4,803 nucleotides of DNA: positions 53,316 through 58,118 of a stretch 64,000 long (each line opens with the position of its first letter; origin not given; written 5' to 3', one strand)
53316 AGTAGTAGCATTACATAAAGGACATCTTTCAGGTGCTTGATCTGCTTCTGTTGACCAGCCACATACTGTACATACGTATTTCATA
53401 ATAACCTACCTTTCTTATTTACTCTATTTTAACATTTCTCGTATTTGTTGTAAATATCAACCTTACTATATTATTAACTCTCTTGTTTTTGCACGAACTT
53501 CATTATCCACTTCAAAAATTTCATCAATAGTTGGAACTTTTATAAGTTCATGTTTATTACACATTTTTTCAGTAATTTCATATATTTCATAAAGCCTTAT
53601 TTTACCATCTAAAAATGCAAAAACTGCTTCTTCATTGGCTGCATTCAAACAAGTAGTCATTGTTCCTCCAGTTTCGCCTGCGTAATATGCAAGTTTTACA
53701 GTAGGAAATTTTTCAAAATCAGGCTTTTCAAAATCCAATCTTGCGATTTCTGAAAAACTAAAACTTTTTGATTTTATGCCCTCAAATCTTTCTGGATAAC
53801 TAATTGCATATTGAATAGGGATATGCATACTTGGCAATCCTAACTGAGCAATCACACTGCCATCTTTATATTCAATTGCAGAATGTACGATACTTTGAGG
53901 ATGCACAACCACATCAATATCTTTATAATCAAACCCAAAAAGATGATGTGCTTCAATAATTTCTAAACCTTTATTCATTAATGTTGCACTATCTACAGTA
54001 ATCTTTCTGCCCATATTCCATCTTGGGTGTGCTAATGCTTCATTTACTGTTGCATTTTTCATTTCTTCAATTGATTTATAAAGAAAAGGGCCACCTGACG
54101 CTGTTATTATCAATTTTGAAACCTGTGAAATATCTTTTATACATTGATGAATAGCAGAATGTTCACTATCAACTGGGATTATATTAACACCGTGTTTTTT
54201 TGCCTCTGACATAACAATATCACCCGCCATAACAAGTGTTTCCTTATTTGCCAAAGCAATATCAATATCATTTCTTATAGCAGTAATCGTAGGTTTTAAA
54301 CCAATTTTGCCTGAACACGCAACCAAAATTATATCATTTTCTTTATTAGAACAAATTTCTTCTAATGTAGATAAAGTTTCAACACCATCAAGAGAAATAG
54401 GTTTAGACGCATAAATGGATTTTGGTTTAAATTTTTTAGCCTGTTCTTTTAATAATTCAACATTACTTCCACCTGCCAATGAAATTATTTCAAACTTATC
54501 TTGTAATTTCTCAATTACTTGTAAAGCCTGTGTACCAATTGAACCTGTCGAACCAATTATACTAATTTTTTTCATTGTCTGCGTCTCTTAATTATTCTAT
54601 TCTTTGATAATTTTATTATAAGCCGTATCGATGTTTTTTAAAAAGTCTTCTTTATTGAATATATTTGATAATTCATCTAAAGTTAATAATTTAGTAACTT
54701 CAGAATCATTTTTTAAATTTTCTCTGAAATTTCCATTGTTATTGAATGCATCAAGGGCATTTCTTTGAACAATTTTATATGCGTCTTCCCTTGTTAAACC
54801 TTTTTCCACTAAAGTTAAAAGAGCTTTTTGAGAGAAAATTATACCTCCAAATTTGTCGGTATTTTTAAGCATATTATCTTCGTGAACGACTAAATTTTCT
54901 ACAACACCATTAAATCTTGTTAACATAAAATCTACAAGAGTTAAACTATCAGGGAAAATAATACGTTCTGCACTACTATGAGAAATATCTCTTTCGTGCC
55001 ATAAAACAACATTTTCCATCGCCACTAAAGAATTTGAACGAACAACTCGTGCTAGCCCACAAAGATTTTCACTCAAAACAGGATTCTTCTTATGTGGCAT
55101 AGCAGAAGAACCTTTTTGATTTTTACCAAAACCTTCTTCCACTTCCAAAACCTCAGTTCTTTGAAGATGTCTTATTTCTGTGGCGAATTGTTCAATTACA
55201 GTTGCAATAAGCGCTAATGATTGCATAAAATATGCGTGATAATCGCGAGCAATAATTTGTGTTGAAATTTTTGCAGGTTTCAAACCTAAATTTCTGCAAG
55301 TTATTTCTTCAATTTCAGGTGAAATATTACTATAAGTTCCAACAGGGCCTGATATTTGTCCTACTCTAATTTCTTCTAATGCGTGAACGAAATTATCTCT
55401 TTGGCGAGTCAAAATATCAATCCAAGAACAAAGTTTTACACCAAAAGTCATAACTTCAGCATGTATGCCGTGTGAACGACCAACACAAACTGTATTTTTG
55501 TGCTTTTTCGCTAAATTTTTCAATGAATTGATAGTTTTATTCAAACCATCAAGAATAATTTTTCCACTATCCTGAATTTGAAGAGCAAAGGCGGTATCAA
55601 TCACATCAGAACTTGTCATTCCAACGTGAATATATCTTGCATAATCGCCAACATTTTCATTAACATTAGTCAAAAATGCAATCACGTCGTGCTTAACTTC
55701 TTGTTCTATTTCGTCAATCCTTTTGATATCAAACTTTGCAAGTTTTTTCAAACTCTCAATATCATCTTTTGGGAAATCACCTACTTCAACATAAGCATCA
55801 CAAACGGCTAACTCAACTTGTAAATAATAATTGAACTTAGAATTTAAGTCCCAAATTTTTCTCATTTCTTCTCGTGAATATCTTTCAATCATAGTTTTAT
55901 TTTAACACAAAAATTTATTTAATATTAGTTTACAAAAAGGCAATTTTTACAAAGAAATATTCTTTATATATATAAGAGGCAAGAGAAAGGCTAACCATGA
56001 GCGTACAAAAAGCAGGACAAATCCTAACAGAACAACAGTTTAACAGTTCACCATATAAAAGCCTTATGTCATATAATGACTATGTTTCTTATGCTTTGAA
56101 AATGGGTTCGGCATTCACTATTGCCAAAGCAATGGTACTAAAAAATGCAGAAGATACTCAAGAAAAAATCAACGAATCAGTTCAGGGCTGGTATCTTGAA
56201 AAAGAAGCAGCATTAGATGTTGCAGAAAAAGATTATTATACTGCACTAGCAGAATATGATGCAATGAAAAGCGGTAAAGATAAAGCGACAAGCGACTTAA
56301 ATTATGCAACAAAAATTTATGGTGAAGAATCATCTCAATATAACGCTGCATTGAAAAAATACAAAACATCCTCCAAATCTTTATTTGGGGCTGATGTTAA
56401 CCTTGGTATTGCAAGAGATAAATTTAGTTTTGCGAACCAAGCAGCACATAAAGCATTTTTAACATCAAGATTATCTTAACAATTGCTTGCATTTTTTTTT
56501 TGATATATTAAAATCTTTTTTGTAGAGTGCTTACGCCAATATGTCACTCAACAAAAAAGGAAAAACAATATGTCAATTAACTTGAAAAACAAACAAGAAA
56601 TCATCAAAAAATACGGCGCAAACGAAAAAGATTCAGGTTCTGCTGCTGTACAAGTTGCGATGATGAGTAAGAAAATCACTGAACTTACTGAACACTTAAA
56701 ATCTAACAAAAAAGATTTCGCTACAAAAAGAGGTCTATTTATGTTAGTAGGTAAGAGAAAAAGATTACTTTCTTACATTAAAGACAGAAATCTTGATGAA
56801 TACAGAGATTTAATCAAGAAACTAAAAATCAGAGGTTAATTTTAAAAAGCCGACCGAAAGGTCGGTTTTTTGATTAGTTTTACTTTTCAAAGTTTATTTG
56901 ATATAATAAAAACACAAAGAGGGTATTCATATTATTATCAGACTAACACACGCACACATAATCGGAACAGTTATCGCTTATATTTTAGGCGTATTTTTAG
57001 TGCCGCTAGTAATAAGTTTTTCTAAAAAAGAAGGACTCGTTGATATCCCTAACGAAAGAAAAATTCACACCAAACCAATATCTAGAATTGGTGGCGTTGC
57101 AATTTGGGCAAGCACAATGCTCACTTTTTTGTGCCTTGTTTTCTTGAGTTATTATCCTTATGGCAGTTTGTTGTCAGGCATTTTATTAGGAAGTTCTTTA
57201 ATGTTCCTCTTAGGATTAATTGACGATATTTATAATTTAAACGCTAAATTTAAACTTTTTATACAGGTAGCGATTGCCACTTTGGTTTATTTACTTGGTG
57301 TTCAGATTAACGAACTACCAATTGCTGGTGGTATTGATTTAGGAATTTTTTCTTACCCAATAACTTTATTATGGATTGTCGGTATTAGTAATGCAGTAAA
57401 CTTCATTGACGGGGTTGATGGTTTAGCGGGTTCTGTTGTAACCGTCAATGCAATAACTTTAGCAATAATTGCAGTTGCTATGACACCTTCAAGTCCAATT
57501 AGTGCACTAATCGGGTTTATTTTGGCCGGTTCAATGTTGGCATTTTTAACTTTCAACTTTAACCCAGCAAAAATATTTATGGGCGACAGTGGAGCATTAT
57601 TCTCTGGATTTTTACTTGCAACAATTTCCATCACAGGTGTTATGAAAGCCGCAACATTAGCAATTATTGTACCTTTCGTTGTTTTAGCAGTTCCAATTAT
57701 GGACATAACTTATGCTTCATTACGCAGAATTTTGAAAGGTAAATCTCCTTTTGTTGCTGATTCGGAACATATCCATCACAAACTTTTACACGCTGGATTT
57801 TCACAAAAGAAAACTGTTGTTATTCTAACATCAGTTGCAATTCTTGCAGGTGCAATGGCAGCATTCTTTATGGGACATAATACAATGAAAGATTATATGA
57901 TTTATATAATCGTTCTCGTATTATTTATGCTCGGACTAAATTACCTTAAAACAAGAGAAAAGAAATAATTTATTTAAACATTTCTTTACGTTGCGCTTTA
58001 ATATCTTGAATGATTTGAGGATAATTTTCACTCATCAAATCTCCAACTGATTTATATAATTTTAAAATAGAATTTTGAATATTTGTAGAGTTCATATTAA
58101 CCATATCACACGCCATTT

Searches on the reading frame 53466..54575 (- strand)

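Call 90: search_protein_families(library=pfam, proteins=[window:53466-54575:-], max_evalue=0.00001)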
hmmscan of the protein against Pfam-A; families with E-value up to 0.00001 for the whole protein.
window:53466-54575:- (369 aa): 3 families
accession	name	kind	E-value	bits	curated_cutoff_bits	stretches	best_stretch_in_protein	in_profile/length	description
PF08436.17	DXP_redisom_C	-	1.3e-38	131.4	26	1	132-213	1-84/84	1-deoxy-D-xylulose 5-phosphate reductoisomerase C-terminal domain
PF13288.12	DXPR_C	-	1e-37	129.4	27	1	245-362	1-114/115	DXP reductoisomerase C-terminal domain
PF02670.22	DXP_reductoisom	-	2.6e-32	112.7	21.7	1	4-118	1-129/129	1-deoxy-D-xylulose 5-phosphate reductoisomerase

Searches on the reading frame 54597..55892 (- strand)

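Call 90: search_protein_families(library=pfam, proteins=[window:54597-55892:-], max_evalue=0.00001)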
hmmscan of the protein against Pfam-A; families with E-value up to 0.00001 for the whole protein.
window:54597-55892:- (431 aa): 2 families
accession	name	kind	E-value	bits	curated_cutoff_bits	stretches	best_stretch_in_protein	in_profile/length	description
PF00206.25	Lyase_1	-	9e-52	176.9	27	1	7-284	7-310/312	Lyase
PF10397.14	ADSL_C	-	5.8e-20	71.8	32.7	1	350-426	1-77/79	Adenylosuccinate lyase C-terminus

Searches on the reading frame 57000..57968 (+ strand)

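Call 90: search_protein_families(library=pfam, proteins=[window:57000-57968:+], max_evalue=0.00001)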
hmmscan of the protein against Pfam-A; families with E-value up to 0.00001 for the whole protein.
window:57000-57968:+ (322 aa): 1 family
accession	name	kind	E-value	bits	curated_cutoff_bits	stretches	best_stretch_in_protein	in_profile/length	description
PF00953.26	Glycos_transf_4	-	2.4e-41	141.8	27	1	60-213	3-159/160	Glycosyl transferase family 4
